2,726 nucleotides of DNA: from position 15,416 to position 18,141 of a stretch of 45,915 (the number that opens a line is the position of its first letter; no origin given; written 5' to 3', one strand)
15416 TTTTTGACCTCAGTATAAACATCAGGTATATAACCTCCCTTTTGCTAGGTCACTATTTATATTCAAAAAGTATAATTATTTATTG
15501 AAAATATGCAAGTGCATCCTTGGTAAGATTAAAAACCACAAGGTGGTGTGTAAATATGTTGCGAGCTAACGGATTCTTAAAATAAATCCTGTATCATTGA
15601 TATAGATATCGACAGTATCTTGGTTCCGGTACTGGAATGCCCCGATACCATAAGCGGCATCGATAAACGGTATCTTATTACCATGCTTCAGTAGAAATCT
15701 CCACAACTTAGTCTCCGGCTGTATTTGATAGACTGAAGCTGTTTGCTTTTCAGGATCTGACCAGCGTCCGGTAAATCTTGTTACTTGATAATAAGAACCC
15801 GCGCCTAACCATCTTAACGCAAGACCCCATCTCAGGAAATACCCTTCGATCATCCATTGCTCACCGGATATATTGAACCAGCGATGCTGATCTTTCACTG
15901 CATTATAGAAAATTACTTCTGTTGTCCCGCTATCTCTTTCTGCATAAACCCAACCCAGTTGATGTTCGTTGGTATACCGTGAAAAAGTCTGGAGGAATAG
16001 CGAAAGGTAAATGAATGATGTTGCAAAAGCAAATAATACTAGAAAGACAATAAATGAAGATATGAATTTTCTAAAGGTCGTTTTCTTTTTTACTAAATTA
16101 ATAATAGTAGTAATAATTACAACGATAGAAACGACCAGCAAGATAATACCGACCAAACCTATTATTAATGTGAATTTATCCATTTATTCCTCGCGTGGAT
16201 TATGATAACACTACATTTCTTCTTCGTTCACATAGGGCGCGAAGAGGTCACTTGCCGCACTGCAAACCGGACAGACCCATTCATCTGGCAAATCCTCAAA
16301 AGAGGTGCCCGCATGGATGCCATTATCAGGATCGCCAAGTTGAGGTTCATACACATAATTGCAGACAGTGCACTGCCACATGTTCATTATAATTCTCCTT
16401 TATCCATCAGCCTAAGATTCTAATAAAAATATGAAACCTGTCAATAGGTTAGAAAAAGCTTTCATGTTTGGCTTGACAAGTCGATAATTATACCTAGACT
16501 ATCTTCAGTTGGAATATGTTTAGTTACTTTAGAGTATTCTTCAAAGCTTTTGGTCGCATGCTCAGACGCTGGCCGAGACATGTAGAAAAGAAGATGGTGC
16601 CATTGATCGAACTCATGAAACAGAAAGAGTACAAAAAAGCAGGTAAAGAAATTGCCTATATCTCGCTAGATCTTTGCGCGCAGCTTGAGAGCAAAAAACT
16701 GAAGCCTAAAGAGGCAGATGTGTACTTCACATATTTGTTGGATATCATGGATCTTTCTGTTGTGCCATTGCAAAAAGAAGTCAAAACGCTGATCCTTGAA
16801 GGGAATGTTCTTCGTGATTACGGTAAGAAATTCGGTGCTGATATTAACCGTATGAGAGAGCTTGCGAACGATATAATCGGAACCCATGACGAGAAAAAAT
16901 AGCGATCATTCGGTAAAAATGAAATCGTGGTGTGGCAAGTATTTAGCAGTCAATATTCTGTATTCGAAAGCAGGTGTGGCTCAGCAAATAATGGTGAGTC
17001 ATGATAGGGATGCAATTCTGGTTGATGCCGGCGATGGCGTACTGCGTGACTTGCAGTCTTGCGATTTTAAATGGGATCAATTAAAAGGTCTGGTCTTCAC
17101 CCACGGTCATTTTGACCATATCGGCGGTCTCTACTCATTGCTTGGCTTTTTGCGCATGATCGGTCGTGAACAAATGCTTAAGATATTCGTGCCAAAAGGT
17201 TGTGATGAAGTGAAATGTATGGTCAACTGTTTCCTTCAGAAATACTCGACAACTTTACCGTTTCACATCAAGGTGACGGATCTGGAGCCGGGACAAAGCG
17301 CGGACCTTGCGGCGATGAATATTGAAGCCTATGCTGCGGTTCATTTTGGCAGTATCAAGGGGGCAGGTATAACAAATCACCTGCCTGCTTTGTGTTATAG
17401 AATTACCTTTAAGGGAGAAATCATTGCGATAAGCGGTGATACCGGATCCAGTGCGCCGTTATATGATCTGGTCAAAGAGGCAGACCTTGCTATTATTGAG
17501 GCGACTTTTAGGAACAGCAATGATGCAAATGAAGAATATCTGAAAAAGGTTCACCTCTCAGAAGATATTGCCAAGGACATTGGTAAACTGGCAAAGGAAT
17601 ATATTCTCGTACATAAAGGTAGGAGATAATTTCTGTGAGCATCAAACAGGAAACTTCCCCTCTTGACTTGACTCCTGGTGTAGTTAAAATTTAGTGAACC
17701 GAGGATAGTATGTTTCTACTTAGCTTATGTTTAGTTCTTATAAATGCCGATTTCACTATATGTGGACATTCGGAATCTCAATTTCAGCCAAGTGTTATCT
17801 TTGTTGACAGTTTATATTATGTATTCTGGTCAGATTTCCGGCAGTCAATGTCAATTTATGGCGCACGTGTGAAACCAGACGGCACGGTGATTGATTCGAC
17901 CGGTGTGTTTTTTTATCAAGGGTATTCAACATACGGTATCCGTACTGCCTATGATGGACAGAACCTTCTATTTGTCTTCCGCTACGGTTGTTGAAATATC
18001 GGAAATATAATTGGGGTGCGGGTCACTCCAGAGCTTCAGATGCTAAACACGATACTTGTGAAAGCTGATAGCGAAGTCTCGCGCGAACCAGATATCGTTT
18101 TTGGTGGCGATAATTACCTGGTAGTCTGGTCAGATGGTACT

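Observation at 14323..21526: Three unrelated genes within 7 kb are each interrupted by a single in-frame TGA, while TGA is a normal terminator elsewhere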

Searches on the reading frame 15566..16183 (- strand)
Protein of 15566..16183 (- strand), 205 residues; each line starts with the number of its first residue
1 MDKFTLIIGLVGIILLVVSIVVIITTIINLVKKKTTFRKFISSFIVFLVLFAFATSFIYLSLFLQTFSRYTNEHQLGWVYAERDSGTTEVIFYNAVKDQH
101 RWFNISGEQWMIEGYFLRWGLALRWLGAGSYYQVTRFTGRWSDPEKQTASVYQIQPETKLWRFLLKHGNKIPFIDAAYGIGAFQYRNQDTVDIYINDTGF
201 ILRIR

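Call 85: search_protein_families(library=pfam, proteins=[window:15566-16183:-], max_evalue=0.001)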
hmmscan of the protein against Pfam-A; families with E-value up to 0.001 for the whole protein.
window:15566-16183:- (205 aa): 0 families

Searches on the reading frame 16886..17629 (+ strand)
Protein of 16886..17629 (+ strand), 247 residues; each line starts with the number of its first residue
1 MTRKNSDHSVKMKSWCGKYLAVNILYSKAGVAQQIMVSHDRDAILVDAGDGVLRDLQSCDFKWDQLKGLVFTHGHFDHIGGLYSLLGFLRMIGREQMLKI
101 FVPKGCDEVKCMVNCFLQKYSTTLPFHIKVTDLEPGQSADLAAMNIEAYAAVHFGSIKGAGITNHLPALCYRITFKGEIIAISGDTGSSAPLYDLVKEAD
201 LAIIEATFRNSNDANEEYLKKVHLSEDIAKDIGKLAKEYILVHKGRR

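Call 12: find_encoding_contigs(protein=window:16886-17629:+, flank=10000, max_places=10)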
Protein window:16886-17629:+ (247 aa): 7 contigs read that carry it; 7 places shown.
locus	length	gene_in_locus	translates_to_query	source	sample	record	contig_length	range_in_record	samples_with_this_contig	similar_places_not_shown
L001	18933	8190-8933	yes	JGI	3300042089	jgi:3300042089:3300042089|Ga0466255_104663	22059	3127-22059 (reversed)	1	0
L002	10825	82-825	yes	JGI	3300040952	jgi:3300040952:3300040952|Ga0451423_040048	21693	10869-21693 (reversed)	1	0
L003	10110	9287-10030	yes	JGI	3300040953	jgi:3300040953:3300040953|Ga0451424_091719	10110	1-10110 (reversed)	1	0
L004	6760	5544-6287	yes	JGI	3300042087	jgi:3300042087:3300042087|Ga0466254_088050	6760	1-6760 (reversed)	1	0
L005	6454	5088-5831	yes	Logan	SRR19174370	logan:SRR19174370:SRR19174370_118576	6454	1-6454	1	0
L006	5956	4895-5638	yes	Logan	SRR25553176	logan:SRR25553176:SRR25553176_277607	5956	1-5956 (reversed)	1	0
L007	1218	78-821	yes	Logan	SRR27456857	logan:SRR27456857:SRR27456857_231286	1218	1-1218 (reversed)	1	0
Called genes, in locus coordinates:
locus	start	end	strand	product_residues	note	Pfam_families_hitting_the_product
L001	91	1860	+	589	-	PF01839:FG-GAP (faint), PF13517:FG-GAP_3, PF27309:MJ0753_N (faint), PF13517:FG-GAP_3, PF18962:Por_Secre_tail (faint), PF13860:FlgD_ig (faint)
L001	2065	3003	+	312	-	-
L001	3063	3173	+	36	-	-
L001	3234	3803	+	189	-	PF02586:SRAP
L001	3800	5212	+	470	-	PF13537:GATase_7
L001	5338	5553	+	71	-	PF00313:CSD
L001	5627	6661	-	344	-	PF07787:TMEM43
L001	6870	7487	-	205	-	-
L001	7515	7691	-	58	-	PF00301:Rubredoxin, PF21349:RUBY_RBDX (faint)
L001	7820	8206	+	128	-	-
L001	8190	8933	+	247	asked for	PF23023:Anti-Pycsar_Apyc1, PF00753:Lactamase_B, PF12706:Lactamase_B_2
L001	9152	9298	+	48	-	-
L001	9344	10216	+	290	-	-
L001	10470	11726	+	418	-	PF02012:BNR (faint), PF15902:Sortilin-Vps10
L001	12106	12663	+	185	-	PF13860:FlgD_ig, PF18962:Por_Secre_tail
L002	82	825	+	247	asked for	PF23023:Anti-Pycsar_Apyc1, PF00753:Lactamase_B, PF12706:Lactamase_B_2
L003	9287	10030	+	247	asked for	PF23023:Anti-Pycsar_Apyc1, PF00753:Lactamase_B, PF12706:Lactamase_B_2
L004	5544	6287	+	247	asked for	PF23023:Anti-Pycsar_Apyc1, PF00753:Lactamase_B, PF12706:Lactamase_B_2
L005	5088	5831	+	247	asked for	PF23023:Anti-Pycsar_Apyc1, PF00753:Lactamase_B, PF12706:Lactamase_B_2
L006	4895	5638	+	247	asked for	PF23023:Anti-Pycsar_Apyc1, PF00753:Lactamase_B, PF12706:Lactamase_B_2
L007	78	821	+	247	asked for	PF23023:Anti-Pycsar_Apyc1, PF00753:Lactamase_B, PF12706:Lactamase_B_2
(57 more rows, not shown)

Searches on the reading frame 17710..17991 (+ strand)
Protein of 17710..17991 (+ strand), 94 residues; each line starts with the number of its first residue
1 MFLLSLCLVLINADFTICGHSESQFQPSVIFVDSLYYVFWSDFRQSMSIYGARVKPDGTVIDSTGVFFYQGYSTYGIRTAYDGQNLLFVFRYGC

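Call 92: search_protein_representatives(protein=window:17710-17991:+)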
Query: 94 residues. Proteins with E-value up to 0.001 (for the whole library): 4393; up to 1e-10: 2288; up to 1e-30: 647. The best 150 are listed.
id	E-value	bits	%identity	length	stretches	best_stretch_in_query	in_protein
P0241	1.4e-83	291.1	41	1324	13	24-85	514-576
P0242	8.5e-80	278.9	39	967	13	16-87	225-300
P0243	2.5e-78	274.2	42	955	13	23-89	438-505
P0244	9.9e-77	269.1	42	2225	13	23-88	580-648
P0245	1.1e-76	268.9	42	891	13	21-67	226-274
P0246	7.2e-75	263.1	41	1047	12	21-73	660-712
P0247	9.6e-75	262.7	42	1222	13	23-91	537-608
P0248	2.9e-74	261.2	42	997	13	17-67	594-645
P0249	3.9e-74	260.8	39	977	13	22-70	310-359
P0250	1.7e-73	258.8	40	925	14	15-66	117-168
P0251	9.1e-73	256.4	41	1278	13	21-88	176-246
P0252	2.2e-71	252.0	38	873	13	21-91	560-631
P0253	3.6e-71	251.3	41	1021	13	22-90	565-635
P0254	5.1e-71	250.8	40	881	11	22-93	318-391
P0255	7.6e-70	247.1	38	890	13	22-90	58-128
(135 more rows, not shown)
